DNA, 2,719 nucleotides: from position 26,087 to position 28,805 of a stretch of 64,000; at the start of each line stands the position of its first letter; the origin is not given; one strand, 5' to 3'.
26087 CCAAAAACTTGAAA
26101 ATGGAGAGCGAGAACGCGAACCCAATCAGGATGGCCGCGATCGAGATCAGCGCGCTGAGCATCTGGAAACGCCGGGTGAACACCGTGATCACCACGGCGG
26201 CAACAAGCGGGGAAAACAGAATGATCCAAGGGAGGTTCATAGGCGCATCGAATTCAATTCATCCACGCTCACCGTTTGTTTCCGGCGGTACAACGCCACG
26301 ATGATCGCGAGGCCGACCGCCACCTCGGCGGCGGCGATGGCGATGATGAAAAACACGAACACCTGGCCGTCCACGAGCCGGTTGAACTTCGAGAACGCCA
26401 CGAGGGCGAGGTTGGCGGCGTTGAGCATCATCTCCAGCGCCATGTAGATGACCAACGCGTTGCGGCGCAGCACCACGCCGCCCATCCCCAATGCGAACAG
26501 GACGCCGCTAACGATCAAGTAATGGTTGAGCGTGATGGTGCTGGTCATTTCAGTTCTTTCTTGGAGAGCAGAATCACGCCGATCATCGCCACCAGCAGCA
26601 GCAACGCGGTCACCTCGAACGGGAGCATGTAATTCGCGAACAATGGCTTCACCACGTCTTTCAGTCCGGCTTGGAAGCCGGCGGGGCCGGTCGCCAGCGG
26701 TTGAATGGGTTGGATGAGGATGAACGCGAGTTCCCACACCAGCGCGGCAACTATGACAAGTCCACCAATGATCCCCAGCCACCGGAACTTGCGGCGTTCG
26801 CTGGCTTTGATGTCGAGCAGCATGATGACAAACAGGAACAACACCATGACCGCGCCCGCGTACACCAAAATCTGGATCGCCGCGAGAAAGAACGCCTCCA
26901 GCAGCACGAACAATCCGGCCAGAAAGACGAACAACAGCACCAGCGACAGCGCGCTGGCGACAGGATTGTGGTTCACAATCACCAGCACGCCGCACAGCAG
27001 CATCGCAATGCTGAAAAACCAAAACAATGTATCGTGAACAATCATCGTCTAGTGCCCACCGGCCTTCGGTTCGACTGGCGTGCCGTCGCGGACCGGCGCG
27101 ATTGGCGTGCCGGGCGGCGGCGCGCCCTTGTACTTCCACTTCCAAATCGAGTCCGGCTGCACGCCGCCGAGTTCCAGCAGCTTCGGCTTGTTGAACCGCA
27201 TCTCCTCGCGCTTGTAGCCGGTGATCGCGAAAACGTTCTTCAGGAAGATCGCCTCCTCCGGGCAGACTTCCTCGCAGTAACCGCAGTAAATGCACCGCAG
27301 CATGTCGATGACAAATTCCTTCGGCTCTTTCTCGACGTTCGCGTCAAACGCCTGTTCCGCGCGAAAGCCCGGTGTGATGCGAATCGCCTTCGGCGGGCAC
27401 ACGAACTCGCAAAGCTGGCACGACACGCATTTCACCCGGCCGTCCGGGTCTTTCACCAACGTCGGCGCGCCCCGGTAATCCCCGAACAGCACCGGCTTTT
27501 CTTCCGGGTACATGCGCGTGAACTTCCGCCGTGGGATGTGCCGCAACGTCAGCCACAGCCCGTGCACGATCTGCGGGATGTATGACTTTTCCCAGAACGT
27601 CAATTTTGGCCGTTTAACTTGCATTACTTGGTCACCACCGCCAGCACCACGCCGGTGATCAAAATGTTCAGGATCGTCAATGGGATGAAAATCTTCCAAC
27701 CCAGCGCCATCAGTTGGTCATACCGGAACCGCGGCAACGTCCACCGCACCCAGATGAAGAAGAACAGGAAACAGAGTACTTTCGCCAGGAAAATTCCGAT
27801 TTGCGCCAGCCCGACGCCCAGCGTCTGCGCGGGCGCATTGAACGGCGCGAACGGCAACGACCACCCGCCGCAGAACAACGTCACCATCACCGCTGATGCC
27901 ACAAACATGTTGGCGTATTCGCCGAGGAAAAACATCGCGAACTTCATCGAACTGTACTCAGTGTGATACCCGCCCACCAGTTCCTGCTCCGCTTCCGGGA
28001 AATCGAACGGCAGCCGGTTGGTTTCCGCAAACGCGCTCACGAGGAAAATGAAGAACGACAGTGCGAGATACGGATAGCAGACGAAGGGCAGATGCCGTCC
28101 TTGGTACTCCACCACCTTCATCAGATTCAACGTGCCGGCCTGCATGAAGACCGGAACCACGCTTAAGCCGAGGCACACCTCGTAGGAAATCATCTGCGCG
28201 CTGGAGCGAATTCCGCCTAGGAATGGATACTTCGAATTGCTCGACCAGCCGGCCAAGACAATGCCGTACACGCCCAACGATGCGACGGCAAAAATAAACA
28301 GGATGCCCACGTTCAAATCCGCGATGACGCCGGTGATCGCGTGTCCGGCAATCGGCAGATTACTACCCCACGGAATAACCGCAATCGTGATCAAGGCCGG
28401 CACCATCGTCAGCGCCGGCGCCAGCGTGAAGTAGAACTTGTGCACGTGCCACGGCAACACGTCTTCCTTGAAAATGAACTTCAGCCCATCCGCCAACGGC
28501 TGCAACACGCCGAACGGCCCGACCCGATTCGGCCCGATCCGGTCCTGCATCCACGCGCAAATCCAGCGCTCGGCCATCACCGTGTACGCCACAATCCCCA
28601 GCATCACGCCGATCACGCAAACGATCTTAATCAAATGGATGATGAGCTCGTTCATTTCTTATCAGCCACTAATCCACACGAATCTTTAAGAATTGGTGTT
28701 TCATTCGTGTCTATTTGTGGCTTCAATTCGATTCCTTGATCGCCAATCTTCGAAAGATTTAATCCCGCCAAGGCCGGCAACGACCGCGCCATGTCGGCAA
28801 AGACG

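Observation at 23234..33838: Pattern: three different PD-(D/E)xK families colonising one essential operon - a possible REP/RAYT-like association with nucleases instead of Y1 transposases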

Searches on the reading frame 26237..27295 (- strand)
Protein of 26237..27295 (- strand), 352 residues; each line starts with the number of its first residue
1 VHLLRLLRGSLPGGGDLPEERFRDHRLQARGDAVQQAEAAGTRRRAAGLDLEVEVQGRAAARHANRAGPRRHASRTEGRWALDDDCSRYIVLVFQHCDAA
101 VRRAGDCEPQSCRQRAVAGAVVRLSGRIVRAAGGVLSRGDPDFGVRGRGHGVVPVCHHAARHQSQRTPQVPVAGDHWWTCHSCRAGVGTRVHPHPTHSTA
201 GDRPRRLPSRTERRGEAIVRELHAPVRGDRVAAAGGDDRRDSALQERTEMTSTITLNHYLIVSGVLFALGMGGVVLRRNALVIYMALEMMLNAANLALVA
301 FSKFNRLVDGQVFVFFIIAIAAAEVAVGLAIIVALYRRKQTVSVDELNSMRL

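Call 3: search_protein_families(library=pfam, proteins=[window:26237-27295:-])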
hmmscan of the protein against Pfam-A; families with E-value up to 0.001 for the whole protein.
window:26237-27295:- (352 aa): 1 family
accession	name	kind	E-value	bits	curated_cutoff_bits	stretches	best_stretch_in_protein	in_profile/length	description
PF00420.29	Oxidored_q2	-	3.2e-27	94.6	26.1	1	258-351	1-94/95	NADH-ubiquinone/plastoquinone oxidoreductase chain 4L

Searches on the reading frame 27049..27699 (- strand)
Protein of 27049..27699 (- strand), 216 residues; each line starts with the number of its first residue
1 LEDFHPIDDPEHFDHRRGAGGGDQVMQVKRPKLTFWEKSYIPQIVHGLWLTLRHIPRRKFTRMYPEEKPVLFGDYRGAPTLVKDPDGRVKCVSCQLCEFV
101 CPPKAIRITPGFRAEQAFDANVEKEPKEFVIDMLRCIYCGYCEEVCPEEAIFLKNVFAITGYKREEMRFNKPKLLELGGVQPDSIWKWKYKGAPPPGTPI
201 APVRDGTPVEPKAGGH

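Call 3: search_protein_families(library=pfam, proteins=[window:27049-27699:-])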
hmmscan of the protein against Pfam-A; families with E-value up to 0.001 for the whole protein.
window:27049-27699:- (216 aa): 10 families
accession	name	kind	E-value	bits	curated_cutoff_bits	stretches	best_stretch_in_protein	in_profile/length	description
PF00037.32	Fer4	-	6e-12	45.3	21.1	1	130-151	2-23/24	4Fe-4S binding domain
PF12838.12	Fer4_7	-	3e-11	44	27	1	90-150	1-52/52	4Fe-4S dicluster domain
PF13183.11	Fer4_8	-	1.9e-08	35.1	27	1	133-158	2-27/68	4Fe-4S dicluster domain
PF13187.11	Fer4_9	-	1.3e-07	32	27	1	90-151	1-52/52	4Fe-4S dicluster domain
PF13484.11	Fer4_16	-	1.7e-07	32.3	30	1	90-148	1-65/66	4Fe-4S double cluster binding domain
PF13534.11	Fer4_17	-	3.9e-07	30.9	22.2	0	130-149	40-59/61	4Fe-4S dicluster domain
PF12797.12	Fer4_2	-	1.3e-06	28.4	24.5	0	129-148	3-22/22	4Fe-4S binding domain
PF13237.11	Fer4_10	-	1.6e-06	28.3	25.5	1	89-147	7-53/53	4Fe-4S dicluster domain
PF12837.12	Fer4_6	-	2.3e-06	27.7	25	1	130-151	3-24/24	4Fe-4S binding domain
PF14697.11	Fer4_21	-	3e-06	27.7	35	0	131-151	3-57/59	4Fe-4S dicluster domain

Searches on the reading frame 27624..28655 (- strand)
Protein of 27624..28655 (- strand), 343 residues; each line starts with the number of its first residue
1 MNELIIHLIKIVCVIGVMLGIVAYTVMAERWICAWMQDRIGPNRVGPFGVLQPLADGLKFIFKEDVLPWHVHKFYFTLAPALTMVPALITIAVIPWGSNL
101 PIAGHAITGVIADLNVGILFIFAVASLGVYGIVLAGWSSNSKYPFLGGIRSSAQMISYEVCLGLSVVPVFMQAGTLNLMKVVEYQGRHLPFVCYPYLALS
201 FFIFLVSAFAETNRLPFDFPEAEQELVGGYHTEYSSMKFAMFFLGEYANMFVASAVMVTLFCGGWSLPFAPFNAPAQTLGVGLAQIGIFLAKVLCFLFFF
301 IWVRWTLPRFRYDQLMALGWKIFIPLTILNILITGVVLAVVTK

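Call 3: search_protein_families(library=pfam, proteins=[window:27624-28655:-])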
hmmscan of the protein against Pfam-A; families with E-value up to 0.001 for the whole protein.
window:27624-28655:- (343 aa): 1 family
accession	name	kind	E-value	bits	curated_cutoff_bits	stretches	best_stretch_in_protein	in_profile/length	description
PF00146.26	NADHdh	-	2.1e-123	411.9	27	1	9-334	1-297/298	NADH dehydrogenase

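Call 10: find_related_loci(query=window:27624-28655:-, collection=genome_contigs, flank=10000)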
Query window:27624-28655:- (343 aa) in genome_contigs; peptide patterns used: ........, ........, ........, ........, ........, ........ (x = any residue, [..] = any of these).
600 stretches matched a pattern (row limit reached: there are more); 584 encode a relative of the query (tblastn E <= 1e-3); the best 80 are kept; 80 distinct loci.
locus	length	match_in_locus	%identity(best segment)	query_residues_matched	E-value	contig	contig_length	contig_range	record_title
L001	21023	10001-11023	83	4-343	0e+0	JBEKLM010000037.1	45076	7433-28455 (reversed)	MAG: Verrucomicrobiia bacterium isolate SPRUCE 370 SPRUCE_370_37, whole genome shotgun sequence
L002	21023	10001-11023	83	4-343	0e+0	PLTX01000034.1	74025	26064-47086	MAG: Verrucomicrobia bacterium isolate bog_1451 73.20120700_S1D.122_contig_35972, whole genome shotgun sequence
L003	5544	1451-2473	81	1-343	0e+0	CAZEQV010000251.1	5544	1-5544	MAG TPA_asm: uncultured Verrucomicrobiota bacterium isolate binchicken_co107_144 genome assembly, contig: NODE_30247_len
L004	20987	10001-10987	82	1-331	3e-180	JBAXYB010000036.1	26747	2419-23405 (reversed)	MAG: Verrucomicrobiota bacterium isolate ELA754 MAG754_36, whole genome shotgun sequence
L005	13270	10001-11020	76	4-343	3e-174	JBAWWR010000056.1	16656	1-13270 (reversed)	MAG: Verrucomicrobiota bacterium isolate ELA042 MAG042_56, whole genome shotgun sequence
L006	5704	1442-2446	77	4-340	1e-175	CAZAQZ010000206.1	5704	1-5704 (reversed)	MAG TPA_asm: uncultured Verrucomicrobiota bacterium isolate binchicken_co162_501 genome assembly, contig: NODE_39176_len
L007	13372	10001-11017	83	1-340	5e-180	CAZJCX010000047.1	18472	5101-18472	MAG TPA_asm: uncultured Verrucomicrobiota bacterium isolate SRP290908_co1_105 genome assembly, contig: NODE_4015_length_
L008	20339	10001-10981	68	6-338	4e-149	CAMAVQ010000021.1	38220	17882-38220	MAG: Gemmatimonas phototrophica isolate MaH-09apr19-249 genome assembly, contig: MaH-09apr19-C2255, whole genome shotgun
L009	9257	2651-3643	65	3-339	3e-142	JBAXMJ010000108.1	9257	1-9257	MAG: bacterium isolate ELA450 MAG450_108, whole genome shotgun sequence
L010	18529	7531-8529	64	4-338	6e-141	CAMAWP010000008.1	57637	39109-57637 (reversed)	MAG: Akkermansia muciniphila isolate MaH-09apr19-44 genome assembly, contig: MaH-09apr19-C1030, whole genome shotgun seq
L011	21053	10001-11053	61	1-342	3e-137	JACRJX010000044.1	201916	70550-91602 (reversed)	MAG: Verrucomicrobia bacterium isolate NC_groundwater_1840_Pr3_B-0.1um_61_25 SR-2_scaffold_141_3817099, whole genome sho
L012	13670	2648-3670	62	5-338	1e-133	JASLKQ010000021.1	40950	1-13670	MAG: Verrucomicrobiota bacterium isolate ETNP1_MAG_4 NODE_21_length_40950_cov_4.683948, whole genome shotgun sequence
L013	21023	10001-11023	62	5-338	5e-133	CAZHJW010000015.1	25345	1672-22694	MAG TPA_asm: uncultured Pedosphaera sp. isolate SRP077602_co9_528 genome assembly, contig: NODE_2096_length_25345_cov_9.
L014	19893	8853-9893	60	1-338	6e-133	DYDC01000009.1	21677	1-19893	MAG TPA_asm: Methylacidiphilum sp. isolate IMS_BF NODE_469_length_22052_cov_164.404, whole genome shotgun sequence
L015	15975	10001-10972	61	10-339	8e-131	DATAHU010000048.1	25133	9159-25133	MAG TPA_asm: Polyangiaceae bacterium isolate SMAG_U6865 k141_633105, whole genome shotgun sequence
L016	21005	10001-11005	63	1-338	3e-128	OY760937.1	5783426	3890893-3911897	MAG: Verrucomicrobiae bacterium isolate 066a7682-a1ac-48de-8761-1470dc9e5c3e genome assembly, chromosome: 1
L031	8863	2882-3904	57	9-338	7e-117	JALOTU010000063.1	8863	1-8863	MAG: Verrucomicrobia bacterium isolate Prado241 scaffold_14954, whole genome shotgun sequence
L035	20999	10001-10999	55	4-337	1e-115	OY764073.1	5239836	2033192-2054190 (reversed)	MAG: Candidatus Poribacteria bacterium isolate c0dbee2e-4153-42cb-9392-5991059e4d04 genome assembly, chromosome: 1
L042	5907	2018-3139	52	3-339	2e-114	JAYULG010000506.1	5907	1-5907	MAG: Akkermansiaceae bacterium isolate GFS_9325 GFS_9325_505, whole genome shotgun sequence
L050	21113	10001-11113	51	4-339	2e-113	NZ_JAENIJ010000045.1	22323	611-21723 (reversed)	Luteolibacter pohnpeiensis strain KCTC 22041 scaffold_45_22324, whole genome shotgun sequence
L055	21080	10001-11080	54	17-339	4e-113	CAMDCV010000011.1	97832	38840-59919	MAG: Akkermansia muciniphila isolate MiE-14oct19-73 genome assembly, contig: MiE-14oct19-C174, whole genome shotgun sequ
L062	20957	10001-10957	55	4-338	9e-113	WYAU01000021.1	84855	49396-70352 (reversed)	MAG: Candidatus Brocadia sp. isolate AMX1 k127_133408, whole genome shotgun sequence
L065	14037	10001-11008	54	4-339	1e-112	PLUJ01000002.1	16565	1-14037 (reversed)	MAG: Acidobacteriaceae bacterium isolate palsa_361 73.20120700_P3M.9_contig_7304, whole genome shotgun sequence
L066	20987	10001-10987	54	8-337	1e-112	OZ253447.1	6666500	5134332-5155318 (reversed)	MAG: Candidatus Poribacteria bacterium isolate c3a381aa-0ed9-4b9f-99fb-31763fcdc289 genome assembly, chromosome: 1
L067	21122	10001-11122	52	3-339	2e-112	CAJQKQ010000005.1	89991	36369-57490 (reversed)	MAG: uncultured Verrucomicrobiales bacterium isolate 0.2_20180515_Bin_54_1 genome assembly, contig: c_000000000271, whol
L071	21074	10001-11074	52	17-339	4e-112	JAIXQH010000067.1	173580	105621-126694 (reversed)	MAG: Verrucomicrobiaceae bacterium isolate C4_MAG_00019 pond_C4_MAG_00019_000000000022, whole genome shotgun sequence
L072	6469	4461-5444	53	8-337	3e-112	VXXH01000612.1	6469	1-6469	MAG: Candidatus Poribacteria bacterium isolate SB0668_bin_37 NODE_5617_length_6469_cov_5.863112, whole genome shotgun se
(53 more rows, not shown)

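Call 16: search_protein_families(library=pfam, proteins=[L035:5648-5989:+, L066:14267-14689:+, L050:11865-12278:+, L004:7802-8386:+, L042:3279-3833:+, L001:7620-8285:+, L001:14413-15387:+, L001:15514-15885:+, L011:4867-5316:+, L031:4101-4553:+], max_evalue=0.01)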
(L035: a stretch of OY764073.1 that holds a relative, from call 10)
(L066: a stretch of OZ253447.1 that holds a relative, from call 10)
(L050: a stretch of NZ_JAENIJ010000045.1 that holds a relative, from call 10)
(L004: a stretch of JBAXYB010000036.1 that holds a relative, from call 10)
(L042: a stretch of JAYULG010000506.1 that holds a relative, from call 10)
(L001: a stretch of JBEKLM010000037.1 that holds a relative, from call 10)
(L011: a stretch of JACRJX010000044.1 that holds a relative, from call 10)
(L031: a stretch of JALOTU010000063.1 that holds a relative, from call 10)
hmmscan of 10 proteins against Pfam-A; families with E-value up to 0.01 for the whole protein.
L035:5648-5989:+ (113 aa): 4 families
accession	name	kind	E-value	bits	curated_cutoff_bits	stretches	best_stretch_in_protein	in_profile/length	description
PF00903.31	Glyoxalase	-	3.3e-11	44.1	20.6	1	6-109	5-121/121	Glyoxalase/Bleomycin resistance protein/Dioxygenase superfamily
PF18029.7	Glyoxalase_6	-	8.6e-07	30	23.6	1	10-108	6-104/106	Glyoxalase-like domain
PF12681.13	Glyoxalase_2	-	0.0012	19.3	30.1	0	5-108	3-112/118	Glyoxalase-like domain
PF19581.5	Glyoxalase_7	-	0.0061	17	23.6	1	10-110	22-127/133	Glyoxalase superfamily protein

L066:14267-14689:+ (140 aa): 1 family
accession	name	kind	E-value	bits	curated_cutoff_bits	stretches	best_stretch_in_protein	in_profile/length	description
PF16798.10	DUF5069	-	1.1e-16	61.6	27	1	14-124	9-115/133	Domain of unknown function (DUF5069)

L050:11865-12278:+ (137 aa): 1 family
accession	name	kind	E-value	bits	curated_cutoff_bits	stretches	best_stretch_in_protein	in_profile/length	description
PF05635.17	23S_rRNA_IVP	-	1.2e-23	83.8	33.8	1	12-118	1-106/106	23S rRNA-intervening sequence protein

L004:7802-8386:+ (194 aa): 1 family
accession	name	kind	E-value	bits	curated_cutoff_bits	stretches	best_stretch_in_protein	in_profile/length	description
PF10543.14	ORF6N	-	6.3e-36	123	27.8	1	26-110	2-86/86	ORF6N domain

L042:3279-3833:+ (184 aa): 1 family
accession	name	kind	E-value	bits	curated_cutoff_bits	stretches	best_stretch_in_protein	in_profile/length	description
PF19502.5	DUF6036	-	3.2e-07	30.7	23.6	1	18-162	5-133/164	Nucleotidyltransferase of unknown function (DUF6036)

L001:7620-8285:+ (221 aa): 0 families

L001:14413-15387:+ (324 aa): 3 families
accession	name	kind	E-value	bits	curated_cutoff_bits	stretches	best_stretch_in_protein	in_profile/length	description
PF13091.12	PLDc_2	-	1e-07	32.3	27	1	67-131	56-125/132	PLD-like domain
PF09565.16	RE_NgoFVII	-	4.3e-06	26.6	23.8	1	81-143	86-154/162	NgoFVII restriction endonuclease N-terminal PLD domain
PF00614.28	PLDc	-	0.0059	17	21.9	0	88-106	5-24/28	Phospholipase D Active site motif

L001:15514-15885:+ (123 aa): 2 families
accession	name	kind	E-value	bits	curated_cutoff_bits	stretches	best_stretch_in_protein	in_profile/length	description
PF01541.30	GIY-YIG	-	1.1e-13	51.7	22.6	1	7-78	2-76/78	GIY-YIG catalytic domain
PF10544.15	T5orf172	-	0.0051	17.7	20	1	18-82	15-75/101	T5orf172 domain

L011:4867-5316:+ (149 aa): 0 families

L031:4101-4553:+ (150 aa): 1 family
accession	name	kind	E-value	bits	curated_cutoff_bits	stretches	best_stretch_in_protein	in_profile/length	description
PF01797.21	Y1_Tnp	-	8.2e-20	71.6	23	1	6-120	2-121/121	Transposase IS200 like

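Call 33: search_protein_families(library=padloc, proteins=[L001:14413-15387:+, L001:15514-15885:+, L004:7802-8386:+], max_evalue=0.01)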
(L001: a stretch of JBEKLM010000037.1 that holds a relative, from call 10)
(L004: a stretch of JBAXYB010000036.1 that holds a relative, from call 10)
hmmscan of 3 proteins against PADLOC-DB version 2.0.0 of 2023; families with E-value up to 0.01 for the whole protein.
L001:14413-15387:+ (324 aa): 17 families
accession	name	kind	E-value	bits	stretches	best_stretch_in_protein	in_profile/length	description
PDLC02606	DrmC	-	1.2e-06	26.4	1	74-137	110-173/182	DrmC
PDLC02588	DrmC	-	3e-06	25.1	1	87-140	192-246/256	DrmC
PDLC02585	DrmC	-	7.3e-06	23.7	1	82-137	188-244/253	DrmC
PDLC02614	DrmC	-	2.2e-05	22.3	1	75-127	88-141/153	DrmC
PDLC02599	DrmC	-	2.4e-05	21.4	1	23-130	18-128/387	DrmC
PDLC02616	DrmC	-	4.3e-05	21.2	1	85-136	162-214/224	DrmC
PDLC02589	DrmC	-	0.0001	19.6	1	86-138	202-254/264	DrmC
PDLC02587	DrmC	-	0.00022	18.3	1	86-137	203-255/267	DrmC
PDLC02607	DrmC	-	0.00024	18.5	1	86-138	201-254/265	DrmC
PDLC02611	DrmC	-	0.00029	19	1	85-129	76-121/138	DrmC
PDLC02597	DrmC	-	0.00084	17.3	1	85-125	182-223/242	DrmC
PDLC02608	DrmC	-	0.0016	16.2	1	85-138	98-152/162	DrmC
PDLC02612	DrmC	-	0.0025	15.4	1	89-132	175-219/235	DrmC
PDLC02595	DrmC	-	0.0027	15.5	1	77-128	199-250/269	DrmC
PDLC03829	ZacB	-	0.0028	14.6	1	71-134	293-347/586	-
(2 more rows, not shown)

L001:15514-15885:+ (123 aa): 0 families

L004:7802-8386:+ (194 aa): 3 families
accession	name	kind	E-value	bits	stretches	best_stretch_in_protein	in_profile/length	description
PDLC04869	PDC-S05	-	1.4e-57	193.3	1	15-174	9-172/306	-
PDLC04856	PDC-S05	-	3.7e-57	190.9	1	17-171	6-167/177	-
PDLC04849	PDC-S05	-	2e-37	126.7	1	18-150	5-137/183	-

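Call 66: search_protein_families(library=pfam, proteins=[L001:7620-8285:+, L011:4867-5316:+, L055:19561-20244:+, L072:2145-2555:+, L062:9209-9691:+, L016:7884-10004:+, L065:5394-5753:+, L067:12856-13104:+], max_evalue=0.01)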
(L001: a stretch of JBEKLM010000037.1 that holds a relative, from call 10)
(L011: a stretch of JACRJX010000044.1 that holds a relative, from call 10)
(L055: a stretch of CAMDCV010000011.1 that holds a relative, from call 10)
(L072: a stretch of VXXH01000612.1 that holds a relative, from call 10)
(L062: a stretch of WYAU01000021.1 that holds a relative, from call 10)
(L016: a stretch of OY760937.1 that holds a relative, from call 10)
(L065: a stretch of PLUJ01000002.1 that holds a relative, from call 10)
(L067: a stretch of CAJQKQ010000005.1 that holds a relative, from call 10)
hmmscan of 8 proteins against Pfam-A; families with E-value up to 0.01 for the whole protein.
L001:7620-8285:+ (221 aa): 0 families

L011:4867-5316:+ (149 aa): 0 families

L055:19561-20244:+ (227 aa): 6 families
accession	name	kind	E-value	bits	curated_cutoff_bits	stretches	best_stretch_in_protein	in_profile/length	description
PF13905.12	Thioredoxin_8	-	1e-17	64.6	27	1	118-212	2-94/94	Thioredoxin-like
PF08534.16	Redoxin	-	7.4e-10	39.2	26.6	1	106-217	19-133/148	Redoxin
PF00578.27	AhpC-TSA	-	1.8e-09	38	26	1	102-214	13-123/124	AhpC/TSA family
PF14595.12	Thioredoxin_9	-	6.1e-06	26.6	25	1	102-178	28-98/129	Thioredoxin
PF00085.26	Thioredoxin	-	1.2e-05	25.7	23.5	1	116-169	17-67/103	Thioredoxin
PF13098.12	Thioredoxin_2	-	0.0001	23.1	27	1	116-215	4-90/104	Thioredoxin-like domain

L072:2145-2555:+ (136 aa): 1 family
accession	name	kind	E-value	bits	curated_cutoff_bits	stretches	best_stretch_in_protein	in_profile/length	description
PF04977.20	DivIC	-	0.0011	19.1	28.9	1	89-134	1-46/80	Septum formation initiator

L062:9209-9691:+ (160 aa): 1 family
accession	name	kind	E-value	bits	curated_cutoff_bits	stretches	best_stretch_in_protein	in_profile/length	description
PF01568.27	Molydop_binding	-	7.5e-19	68.2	26.8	1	59-153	1-100/110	Molydopterin dinucleotide binding domain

L016:7884-10004:+ (706 aa): 0 families

L065:5394-5753:+ (119 aa): 1 family
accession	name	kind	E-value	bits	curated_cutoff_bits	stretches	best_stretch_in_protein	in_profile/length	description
PF05635.17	23S_rRNA_IVP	-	3.4e-14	53.4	33.8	1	11-107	8-103/106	23S rRNA-intervening sequence protein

L067:12856-13104:+ (82 aa): 0 families

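Call 78: search_protein_families(library=pfam, proteins=[L071:9475-9912:+], max_evalue=0.001)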
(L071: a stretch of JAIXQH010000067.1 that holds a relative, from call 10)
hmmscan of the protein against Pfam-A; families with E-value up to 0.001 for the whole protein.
L071:9475-9912:+ (145 aa): 1 family
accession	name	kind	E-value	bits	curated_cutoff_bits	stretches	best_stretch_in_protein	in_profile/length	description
PF05635.17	23S_rRNA_IVP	-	1.3e-24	86.9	33.8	1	18-124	1-106/106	23S rRNA-intervening sequence protein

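Call 90: search_protein_families(library=ncbifam, proteins=[L031:4101-4553:+, L050:11865-12278:+, L004:7802-8386:+, L042:3279-3833:+, L001:14413-15387:+, L001:15514-15885:+, L042:3830-4102:+], max_evalue=0.001)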
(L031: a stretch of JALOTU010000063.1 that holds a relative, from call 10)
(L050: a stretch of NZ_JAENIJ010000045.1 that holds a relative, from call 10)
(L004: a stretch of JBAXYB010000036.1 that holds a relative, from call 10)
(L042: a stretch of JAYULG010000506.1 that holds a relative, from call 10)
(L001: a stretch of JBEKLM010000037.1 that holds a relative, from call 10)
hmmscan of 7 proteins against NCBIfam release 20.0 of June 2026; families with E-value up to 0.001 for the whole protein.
L031:4101-4553:+ (150 aa): 2 families
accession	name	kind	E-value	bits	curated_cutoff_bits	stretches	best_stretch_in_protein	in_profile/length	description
NF033573.1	transpos_IS200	equivalog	9.2e-15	55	55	1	4-118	6-125/126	IS200/IS605 family transposase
NF047646.1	REP_Tyr_transpos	equivalog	1.6e-08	34.6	80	1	12-117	13-127/146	REP-associated tyrosine transposase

L050:11865-12278:+ (137 aa): 3 families
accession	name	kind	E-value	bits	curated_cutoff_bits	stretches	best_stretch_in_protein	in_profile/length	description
TIGR02436.1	TIGR02436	subfamily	6.6e-21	74.6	24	1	17-124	2-109/109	four helix bundle protein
NF008912.0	PRK12275.1-6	subfamily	7.8e-17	61.4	124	1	10-126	2-114/117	hypothetical protein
NF008911.0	PRK12275.1-2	subfamily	2.2e-11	44.3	137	1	9-121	2-113/118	hypothetical protein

L004:7802-8386:+ (194 aa): 0 families

L042:3279-3833:+ (184 aa): 0 families

L001:14413-15387:+ (324 aa): 1 family
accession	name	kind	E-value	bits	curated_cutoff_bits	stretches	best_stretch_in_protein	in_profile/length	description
NF038319.1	DISARM_DrmC_I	equivalog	2e-08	34.1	133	1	86-138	182-235/236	DISARM system phospholipase D-like protein DrmC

L001:15514-15885:+ (123 aa): 0 families

L042:3830-4102:+ (90 aa): 0 families
